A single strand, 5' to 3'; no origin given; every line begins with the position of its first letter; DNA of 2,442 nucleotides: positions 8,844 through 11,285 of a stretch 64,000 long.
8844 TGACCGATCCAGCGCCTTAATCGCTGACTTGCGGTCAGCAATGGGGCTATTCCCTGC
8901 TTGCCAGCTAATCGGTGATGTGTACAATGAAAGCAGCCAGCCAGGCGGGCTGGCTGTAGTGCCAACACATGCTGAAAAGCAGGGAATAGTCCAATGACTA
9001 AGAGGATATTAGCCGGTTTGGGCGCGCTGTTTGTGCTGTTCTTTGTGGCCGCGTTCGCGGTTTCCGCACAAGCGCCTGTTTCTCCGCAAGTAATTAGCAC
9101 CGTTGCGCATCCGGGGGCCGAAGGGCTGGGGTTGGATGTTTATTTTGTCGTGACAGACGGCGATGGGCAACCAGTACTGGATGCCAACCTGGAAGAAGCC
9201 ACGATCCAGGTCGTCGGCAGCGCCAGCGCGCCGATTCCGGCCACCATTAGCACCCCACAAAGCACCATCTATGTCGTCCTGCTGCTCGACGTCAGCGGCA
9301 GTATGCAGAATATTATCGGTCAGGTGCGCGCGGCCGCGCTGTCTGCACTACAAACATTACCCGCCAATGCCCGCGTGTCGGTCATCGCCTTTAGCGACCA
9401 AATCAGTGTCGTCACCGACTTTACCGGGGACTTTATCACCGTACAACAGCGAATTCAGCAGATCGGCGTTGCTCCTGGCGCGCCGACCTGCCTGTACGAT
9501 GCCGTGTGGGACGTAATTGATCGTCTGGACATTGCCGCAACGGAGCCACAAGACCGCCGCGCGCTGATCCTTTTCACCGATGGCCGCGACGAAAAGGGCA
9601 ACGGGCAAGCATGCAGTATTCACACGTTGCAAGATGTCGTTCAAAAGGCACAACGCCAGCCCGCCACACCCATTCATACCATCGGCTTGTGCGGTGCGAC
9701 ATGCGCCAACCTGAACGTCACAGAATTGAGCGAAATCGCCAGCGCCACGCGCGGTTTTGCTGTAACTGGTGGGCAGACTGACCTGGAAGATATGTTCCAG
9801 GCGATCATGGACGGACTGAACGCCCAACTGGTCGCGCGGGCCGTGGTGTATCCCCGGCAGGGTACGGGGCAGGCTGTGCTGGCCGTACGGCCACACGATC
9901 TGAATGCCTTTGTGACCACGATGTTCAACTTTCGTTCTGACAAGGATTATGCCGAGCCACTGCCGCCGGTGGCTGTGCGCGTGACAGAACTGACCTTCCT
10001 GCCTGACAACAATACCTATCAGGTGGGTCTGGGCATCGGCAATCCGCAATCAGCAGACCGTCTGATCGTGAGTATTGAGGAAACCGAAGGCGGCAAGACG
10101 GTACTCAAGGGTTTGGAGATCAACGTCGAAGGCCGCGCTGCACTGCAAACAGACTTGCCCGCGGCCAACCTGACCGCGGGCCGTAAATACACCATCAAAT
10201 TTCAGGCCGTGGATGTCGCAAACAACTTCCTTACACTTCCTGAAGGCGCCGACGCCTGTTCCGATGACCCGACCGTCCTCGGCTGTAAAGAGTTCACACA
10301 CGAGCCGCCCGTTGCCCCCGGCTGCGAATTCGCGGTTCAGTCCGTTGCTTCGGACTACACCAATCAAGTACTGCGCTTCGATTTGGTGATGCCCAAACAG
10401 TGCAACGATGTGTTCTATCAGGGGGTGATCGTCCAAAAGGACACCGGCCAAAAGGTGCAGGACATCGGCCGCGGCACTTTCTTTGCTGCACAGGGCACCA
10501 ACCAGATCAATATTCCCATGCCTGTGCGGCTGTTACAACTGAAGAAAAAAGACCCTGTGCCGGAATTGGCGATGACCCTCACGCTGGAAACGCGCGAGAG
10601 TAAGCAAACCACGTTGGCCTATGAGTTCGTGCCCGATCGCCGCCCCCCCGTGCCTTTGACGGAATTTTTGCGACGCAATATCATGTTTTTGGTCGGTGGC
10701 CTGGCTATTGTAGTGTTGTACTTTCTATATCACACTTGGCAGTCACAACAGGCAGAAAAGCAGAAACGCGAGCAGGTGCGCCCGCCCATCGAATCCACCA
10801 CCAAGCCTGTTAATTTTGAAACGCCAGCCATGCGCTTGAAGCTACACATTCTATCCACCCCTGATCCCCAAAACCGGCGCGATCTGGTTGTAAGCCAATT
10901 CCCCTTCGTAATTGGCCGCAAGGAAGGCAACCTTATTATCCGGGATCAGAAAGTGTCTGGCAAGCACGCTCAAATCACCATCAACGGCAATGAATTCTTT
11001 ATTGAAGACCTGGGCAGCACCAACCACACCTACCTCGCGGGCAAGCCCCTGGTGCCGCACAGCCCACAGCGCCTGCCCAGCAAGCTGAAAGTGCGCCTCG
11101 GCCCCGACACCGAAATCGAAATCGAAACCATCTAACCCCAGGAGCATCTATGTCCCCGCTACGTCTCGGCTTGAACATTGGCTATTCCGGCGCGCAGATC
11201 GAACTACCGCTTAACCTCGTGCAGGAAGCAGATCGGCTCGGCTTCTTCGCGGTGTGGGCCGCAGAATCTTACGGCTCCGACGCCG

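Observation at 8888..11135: VWA(out)-TM-FHA(in) membrane protein with a leader stem that pairs its own ribosome-binding site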

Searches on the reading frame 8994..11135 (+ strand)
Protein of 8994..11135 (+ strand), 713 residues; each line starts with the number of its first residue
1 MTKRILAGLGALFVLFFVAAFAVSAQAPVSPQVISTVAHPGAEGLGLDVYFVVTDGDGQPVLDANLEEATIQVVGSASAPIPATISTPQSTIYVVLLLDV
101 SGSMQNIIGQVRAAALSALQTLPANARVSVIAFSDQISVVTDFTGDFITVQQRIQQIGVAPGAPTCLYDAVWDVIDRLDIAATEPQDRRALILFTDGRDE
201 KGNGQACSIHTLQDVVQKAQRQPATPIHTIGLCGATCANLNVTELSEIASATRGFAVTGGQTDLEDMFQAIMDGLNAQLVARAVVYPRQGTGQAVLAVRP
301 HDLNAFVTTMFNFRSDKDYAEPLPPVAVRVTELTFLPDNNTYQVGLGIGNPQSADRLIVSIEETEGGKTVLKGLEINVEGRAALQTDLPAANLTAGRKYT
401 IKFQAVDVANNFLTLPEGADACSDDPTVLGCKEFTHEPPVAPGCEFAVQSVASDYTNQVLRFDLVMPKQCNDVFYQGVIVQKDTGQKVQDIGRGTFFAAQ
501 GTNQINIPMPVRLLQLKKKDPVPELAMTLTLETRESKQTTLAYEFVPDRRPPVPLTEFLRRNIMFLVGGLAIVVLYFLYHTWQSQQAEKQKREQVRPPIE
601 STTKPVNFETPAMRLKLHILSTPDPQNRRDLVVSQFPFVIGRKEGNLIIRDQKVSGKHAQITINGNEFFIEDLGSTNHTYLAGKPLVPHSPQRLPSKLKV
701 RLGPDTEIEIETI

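Call 8: search_protein_families(library=pfam, proteins=[window:8994-11135:+], max_evalue=0.01)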
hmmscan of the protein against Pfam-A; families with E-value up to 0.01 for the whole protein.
window:8994-11135:+ (713 aa): 6 families
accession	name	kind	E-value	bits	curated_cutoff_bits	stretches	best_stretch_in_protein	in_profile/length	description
PF13519.12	VWA_2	-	2.2e-14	54.4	27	1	94-197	1-106/107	von Willebrand factor type A domain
PF00498.31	FHA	-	2.2e-14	54.1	20.7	1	639-703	2-67/67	FHA domain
PF00092.34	VWA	-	5.2e-14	53.3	23.8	1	94-258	2-161/174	von Willebrand factor type A domain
PF05762.20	VWA_CoxE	-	8.6e-08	32.3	26.4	1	90-221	55-181/222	VWA domain containing CoxE-like protein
PF13768.12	VWA_3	-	1.1e-05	25.9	27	1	94-256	3-153/155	von Willebrand factor type A domain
PF16697.10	Yop-YscD_cpl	-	5.8e-05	23.7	33.2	1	638-687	19-69/94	Inner membrane component of T3SS, cytoplasmic domain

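Call 9: find_encoding_contigs(protein=window:8994-11135:+, flank=3000, max_places=6)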
Protein window:8994-11135:+ (713 aa): 1 contig read that carries it; 1 place shown.
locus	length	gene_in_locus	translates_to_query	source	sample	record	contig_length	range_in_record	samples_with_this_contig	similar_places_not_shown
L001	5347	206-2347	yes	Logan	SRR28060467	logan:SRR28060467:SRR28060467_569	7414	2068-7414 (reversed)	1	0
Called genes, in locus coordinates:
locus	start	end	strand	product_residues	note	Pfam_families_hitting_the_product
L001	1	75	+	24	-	?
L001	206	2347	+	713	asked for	PF05762:VWA_CoxE, PF00092:VWA, PF13519:VWA_2, PF13768:VWA_3 (weak), PF00498:FHA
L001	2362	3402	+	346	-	PF00296:Bac_luciferase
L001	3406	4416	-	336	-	-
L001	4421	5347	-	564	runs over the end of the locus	PF01432:Peptidase_M3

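Call 10: find_homologous_proteins(query=window:8994-11132:+)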
Query window:8994-11132:+ (713 aa): 76 proteins with E <= 0.001 among 8000 candidates.
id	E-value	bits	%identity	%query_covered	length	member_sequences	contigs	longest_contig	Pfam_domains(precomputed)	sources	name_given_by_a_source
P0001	0.0e+0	1585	99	100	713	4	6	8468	PF13768.13,PF00498.32,PF00092.35,PF13519.13,PF05762.21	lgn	-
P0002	0.0e+0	1369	86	100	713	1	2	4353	PF13768.13,PF00498.32,PF00092.35,PF13519.13,PF16697.11,PF05762.21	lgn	-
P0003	0.0e+0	1089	68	100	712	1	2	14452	PF13768.13,PF00498.32,PF00092.35,PF13519.13,PF16697.11,PF05762.21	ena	-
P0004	0.0e+0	1086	68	97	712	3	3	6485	PF13768.13,PF00498.32,PF00092.35,PF13519.13,PF05762.21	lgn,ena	-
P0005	1.0e-268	911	59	100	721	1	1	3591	PF13768.13,PF00498.32,PF00092.35,PF13519.13,PF05762.21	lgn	-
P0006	9.2e-263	892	56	99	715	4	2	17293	PF13768.13,PF00498.32,PF00092.35,PF13519.13,PF16697.11,PF05762.21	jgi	-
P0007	2.6e-261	887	57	97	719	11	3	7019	PF13768.13,PF00498.32,PF00092.35,PF13519.13,PF16697.11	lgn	-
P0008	1.0e-256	872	57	100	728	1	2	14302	PF13768.13,PF00498.32,PF00092.35,PF13519.13,PF16697.11,PF05762.21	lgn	-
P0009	2.2e-255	867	55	100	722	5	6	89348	PF13768.13,PF00498.32,PF00092.35,PF13519.13,PF16697.11,PF05762.21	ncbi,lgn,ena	-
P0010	5.0e-255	866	55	100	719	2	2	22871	PF13768.13,PF00498.32,PF00092.35,PF13519.13,PF16697.11,PF05762.21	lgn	-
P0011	1.4e-253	861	55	100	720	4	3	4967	PF13768.13,PF00498.32,PF00092.35,PF13519.13,PF16697.11,PF05762.21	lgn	-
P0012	6.3e-252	856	55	100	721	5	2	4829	PF13768.13,PF00498.32,PF00092.35,PF13519.13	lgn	-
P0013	2.1e-251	854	55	100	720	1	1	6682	PF13768.13,PF00498.32,PF00092.35,PF13519.13,PF05762.21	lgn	-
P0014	4.4e-249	847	55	100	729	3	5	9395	PF13768.13,PF00498.32,PF00092.35,PF13519.13,PF05762.21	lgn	-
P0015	7.3e-245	833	54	100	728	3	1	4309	PF13768.13,PF00498.32,PF00092.35,PF13519.13,PF05762.21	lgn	-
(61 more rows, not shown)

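Call 12: find_related_loci(query=A1, collection=genome_contigs, flank=6000)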
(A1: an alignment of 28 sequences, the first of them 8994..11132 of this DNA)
Query A1 (713 aa) in genome_contigs; peptide patterns used: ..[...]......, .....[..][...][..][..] (x = any residue, [..] = any of these).
274 stretches matched a pattern; 174 encode a relative of the query (tblastn E <= 1e-3); the best 80 are kept; 80 distinct loci.
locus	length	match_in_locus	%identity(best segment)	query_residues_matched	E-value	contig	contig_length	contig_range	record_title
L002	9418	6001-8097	58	21-713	0e+0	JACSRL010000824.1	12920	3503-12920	MAG: Anaerolinea sp. isolate CH3 contig-70_6322, whole genome shotgun sequence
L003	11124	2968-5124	55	1-713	0e+0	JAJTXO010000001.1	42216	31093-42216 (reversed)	MAG: Caldilineales bacterium isolate DTUCFX11 1-Genome36, whole genome shotgun sequence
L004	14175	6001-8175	54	1-710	0e+0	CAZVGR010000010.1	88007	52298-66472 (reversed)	MAG TPA_asm: uncultured Anaerolinea sp. isolate SRP304446_co1_50 genome assembly, contig: NODE_140_length_88007_cov_18.7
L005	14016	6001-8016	37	47-713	9e-126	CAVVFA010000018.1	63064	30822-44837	MAG: uncultured Chloroflexia bacterium isolate MFD04716.bin.2.33 genome assembly, contig: contig_37056, whole genome sho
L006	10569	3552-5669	37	12-712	6e-123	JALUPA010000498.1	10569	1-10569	MAG: Ardenticatenaceae bacterium isolate S146_maxbin2_scaf2bin.202 S146_NODE_4021_length_10569_cov_3.665294, whole genom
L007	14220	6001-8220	34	1-711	1e-117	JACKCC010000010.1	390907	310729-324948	MAG: Ardenticatenaceae bacterium isolate HK-STAS-CHLO-37 HK-STAS-CHLO-37_10, whole genome shotgun sequence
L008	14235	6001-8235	33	1-710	4e-116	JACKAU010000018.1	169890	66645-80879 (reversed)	MAG: Anaerolineales bacterium isolate HK-STAS-CHLO-3 HK-STAS-CHLO-3_18, whole genome shotgun sequence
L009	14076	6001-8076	68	22-713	0e+0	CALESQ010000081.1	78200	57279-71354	MAG TPA_asm: uncultured Caldilineales bacterium isolate SRR5576001_bin.117_CONCOCT_v1.1_MAG genome assembly, contig: ERZ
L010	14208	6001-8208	33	1-713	1e-112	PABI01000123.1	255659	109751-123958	MAG: Anaerolineaceae bacterium isolate NAT123 MHASMcontig_943868, whole genome shotgun sequence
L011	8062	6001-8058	34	22-682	2e-112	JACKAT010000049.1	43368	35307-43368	MAG: Anaerolineales bacterium isolate HK-STAS-CHLO-2 HK-STAS-CHLO-2_49, whole genome shotgun sequence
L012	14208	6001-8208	34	1-713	3e-112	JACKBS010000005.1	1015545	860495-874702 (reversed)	MAG: Ardenticatenaceae bacterium isolate HK-STAS-CHLO-27 HK-STAS-CHLO-27_5, whole genome shotgun sequence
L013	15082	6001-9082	32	11-712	1e-107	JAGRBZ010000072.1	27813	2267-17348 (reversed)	MAG: Anaerolineae bacterium isolate HKST-UBA12 NODE_72_length_27813_cov_9.782124, whole genome shotgun sequence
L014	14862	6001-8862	34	25-711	3e-114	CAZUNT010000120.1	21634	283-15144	MAG TPA_asm: uncultured Caldilineaceae bacterium isolate binchicken_co7_199 genome assembly, contig: NODE_3531_length_21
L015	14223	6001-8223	36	4-713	1e-126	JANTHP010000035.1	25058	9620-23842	MAG: Anaerolineae bacterium isolate bin30017 c_000000000208, whole genome shotgun sequence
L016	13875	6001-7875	34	112-713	3e-92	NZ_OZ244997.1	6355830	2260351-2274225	MAG: Candidatus Leptofilum sp. isolate 8ea8b48c-f0bb-4fcd-991e-c07bf3e70e57 chromosome 1, complete sequence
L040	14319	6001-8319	32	1-711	3e-59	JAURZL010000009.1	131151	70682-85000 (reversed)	MAG: Anaerolineaceae bacterium isolate E6_concoct.bin.151 E6_k141_515626, whole genome shotgun sequence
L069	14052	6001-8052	28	29-706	8e-65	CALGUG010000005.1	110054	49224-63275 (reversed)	MAG TPA_asm: uncultured Chloroflexales bacterium isolate SRR4028131_bin.55_CONCOCT_v1.1_MAG genome assembly, contig: ERZ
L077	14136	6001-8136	30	25-710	2e-60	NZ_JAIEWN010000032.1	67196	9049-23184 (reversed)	Oscillochloris sp. ZM17-4 Scaffold_32, whole genome shotgun sequence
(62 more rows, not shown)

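Call 14: find_encoding_contigs(protein=P0002, flank=4000, max_places=4)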
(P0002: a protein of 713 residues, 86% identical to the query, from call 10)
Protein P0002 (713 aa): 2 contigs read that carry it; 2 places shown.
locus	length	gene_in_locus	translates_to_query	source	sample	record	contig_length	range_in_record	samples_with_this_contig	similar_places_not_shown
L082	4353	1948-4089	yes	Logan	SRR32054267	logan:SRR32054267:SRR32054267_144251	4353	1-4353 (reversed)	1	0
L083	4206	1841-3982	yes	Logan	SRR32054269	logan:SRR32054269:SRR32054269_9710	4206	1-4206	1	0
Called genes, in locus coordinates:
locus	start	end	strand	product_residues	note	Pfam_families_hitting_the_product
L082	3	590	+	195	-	?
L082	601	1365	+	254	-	-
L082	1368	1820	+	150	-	-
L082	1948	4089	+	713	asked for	PF05762:VWA_CoxE (weak), PF00092:VWA, PF13519:VWA_2, PF13768:VWA_3 (weak), PF16697:Yop-YscD_cpl (faint), PF00498:FHA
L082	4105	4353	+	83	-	?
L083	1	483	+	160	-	?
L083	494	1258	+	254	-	-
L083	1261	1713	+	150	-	-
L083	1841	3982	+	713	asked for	PF05762:VWA_CoxE (weak), PF00092:VWA, PF13519:VWA_2, PF13768:VWA_3 (weak), PF16697:Yop-YscD_cpl (faint), PF00498:FHA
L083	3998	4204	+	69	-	?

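Call 15: find_encoding_contigs(protein=P0001, flank=4000, max_places=6)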
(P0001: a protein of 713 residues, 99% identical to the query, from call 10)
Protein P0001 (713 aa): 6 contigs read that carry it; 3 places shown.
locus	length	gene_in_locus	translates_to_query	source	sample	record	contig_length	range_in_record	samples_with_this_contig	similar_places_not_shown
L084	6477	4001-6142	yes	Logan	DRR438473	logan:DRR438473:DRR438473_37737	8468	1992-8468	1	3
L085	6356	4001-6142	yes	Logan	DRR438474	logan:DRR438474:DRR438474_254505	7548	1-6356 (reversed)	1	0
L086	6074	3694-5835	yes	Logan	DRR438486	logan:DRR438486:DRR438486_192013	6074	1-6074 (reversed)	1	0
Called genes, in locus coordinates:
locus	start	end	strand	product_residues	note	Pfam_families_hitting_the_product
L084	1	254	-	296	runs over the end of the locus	-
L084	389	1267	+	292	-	PF01487:DHquinase_I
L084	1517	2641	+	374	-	PF06013:WXG100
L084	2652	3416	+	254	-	-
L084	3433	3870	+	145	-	-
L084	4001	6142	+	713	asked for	PF05762:VWA_CoxE, PF00092:VWA, PF13519:VWA_2, PF13768:VWA_3 (weak), PF00498:FHA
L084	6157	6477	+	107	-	?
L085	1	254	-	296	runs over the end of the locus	-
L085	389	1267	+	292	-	PF01487:DHquinase_I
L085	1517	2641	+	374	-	PF06013:WXG100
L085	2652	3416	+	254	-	-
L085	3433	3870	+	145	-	-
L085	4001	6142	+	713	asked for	PF05762:VWA_CoxE, PF00092:VWA, PF13519:VWA_2, PF13768:VWA_3 (weak), PF00498:FHA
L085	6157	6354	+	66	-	?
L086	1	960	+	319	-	?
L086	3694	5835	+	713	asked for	PF05762:VWA_CoxE, PF00092:VWA, PF13519:VWA_2, PF13768:VWA_3 (weak), PF00498:FHA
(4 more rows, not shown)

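Call 19: find_encoding_contigs(protein=P0003, flank=5000, max_places=2)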
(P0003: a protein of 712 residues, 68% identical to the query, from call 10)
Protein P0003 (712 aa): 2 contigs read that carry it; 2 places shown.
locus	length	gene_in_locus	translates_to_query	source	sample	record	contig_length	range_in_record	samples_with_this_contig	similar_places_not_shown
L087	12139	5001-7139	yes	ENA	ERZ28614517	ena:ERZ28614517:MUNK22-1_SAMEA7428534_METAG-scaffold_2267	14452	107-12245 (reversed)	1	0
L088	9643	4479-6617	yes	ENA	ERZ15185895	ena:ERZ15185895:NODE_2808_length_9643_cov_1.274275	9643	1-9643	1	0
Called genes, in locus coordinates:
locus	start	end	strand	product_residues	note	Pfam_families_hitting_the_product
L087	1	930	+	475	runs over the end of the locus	PF06013:WXG100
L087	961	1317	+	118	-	-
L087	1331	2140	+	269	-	-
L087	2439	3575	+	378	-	PF06013:WXG100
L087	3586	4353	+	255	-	-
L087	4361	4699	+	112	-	-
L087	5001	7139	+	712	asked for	PF05762:VWA_CoxE (weak), PF00092:VWA, PF13519:VWA_2, PF13768:VWA_3 (weak), PF16697:Yop-YscD_cpl (weak), PF00498:FHA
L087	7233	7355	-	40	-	-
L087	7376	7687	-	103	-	PF00578:AhpC-TSA, PF08534:Redoxin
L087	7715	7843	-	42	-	PF00578:AhpC-TSA (weak)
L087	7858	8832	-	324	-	PF00561:Abhydrolase_1, PF12146:Hydrolase_4, PF12697:Abhydrolase_6, PF03096:Ndr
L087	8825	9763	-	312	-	PF02086:MethyltransfD12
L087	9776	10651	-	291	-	PF09233:Endonuc-EcoRV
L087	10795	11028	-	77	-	-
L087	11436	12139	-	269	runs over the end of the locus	?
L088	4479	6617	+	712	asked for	PF05762:VWA_CoxE (weak), PF00092:VWA, PF13519:VWA_2, PF13768:VWA_3 (weak), PF16697:Yop-YscD_cpl (weak), PF00498:FHA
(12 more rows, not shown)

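Call 20: find_encoding_contigs(protein=P0005, flank=5000, max_places=2)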
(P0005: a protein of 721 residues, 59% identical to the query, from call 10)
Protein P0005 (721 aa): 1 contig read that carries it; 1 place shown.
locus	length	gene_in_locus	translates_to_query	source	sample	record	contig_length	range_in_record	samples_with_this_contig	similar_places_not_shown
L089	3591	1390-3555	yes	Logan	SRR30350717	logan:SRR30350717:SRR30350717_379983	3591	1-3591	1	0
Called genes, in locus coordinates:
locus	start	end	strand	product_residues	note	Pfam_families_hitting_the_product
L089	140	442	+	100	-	-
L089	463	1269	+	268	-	-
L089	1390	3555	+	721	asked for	PF05762:VWA_CoxE (weak), PF00092:VWA, PF13519:VWA_2, PF13768:VWA_3, PF00498:FHA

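Call 21: find_encoding_contigs(protein=P0006, flank=5000, max_places=2)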
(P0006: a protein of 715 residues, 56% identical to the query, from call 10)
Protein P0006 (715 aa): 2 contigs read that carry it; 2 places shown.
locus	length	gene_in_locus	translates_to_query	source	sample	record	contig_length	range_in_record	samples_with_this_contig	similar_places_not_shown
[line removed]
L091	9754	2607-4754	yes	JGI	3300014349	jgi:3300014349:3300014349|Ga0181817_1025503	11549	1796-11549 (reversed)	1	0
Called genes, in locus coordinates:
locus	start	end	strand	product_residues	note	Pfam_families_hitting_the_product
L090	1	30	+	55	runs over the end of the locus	-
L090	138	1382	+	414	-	PF06013:WXG100, PF01129:ART, PF03496:ADPrib_exo_Tox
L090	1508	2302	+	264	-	PF14011:ESX-1_EspG (weak)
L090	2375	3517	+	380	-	PF06013:WXG100 (weak)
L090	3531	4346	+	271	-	-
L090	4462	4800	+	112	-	-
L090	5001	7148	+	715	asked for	PF00092:VWA, PF05762:VWA_CoxE (faint), PF13519:VWA_2, PF13768:VWA_3, PF16697:Yop-YscD_cpl (weak), PF00498:FHA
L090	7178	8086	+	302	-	PF13529:Peptidase_C39_2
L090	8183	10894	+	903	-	PF00069:Pkinase, PF01636:APH (faint), PF06293:Kdo (weak), PF07714:PK_Tyr_Ser-Thr, PF14531:Kinase-like (faint), PF03109:ABC1, PF08239:SH3_3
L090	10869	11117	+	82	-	PF03551:PadR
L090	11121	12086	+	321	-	-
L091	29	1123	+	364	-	PF06013:WXG100 (weak)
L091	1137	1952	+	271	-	-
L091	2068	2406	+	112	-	-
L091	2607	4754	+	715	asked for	PF00092:VWA, PF05762:VWA_CoxE (faint), PF13519:VWA_2, PF13768:VWA_3, PF16697:Yop-YscD_cpl (weak), PF00498:FHA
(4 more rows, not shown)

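Call 22: find_encoding_contigs(protein=P0008, flank=5000, max_places=2)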
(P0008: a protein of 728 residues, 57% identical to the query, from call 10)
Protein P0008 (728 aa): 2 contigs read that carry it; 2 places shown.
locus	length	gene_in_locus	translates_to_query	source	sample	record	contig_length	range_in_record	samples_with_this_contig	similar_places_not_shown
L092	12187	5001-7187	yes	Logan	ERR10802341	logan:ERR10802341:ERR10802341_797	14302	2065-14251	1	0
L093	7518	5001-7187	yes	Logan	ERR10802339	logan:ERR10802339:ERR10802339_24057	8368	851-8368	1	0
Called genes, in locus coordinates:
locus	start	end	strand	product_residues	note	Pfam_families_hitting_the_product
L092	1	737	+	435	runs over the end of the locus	PF06013:WXG100 (weak)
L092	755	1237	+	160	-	-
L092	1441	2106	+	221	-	-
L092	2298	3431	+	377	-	PF06013:WXG100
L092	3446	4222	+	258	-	-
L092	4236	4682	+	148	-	-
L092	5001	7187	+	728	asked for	PF05762:VWA_CoxE (weak), PF00092:VWA, PF13519:VWA_2, PF13768:VWA_3, PF16697:Yop-YscD_cpl (faint), PF00498:FHA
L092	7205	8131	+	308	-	PF13529:Peptidase_C39_2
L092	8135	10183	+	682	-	PF00069:Pkinase, PF07714:PK_Tyr_Ser-Thr, PF01636:APH (faint), PF03109:ABC1 (weak), PF08239:SH3_3 (weak)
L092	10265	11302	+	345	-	PF00296:Bac_luciferase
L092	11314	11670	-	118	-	PF01927:Mut7-C (weak), PF18478:PIN_10 (weak), PF18480:DUF5615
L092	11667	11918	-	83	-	PF04255:DUF433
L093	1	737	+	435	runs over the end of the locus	PF06013:WXG100 (weak)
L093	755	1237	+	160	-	-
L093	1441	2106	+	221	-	-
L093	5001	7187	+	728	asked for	PF05762:VWA_CoxE (weak), PF00092:VWA, PF13519:VWA_2, PF13768:VWA_3, PF16697:Yop-YscD_cpl (faint), PF00498:FHA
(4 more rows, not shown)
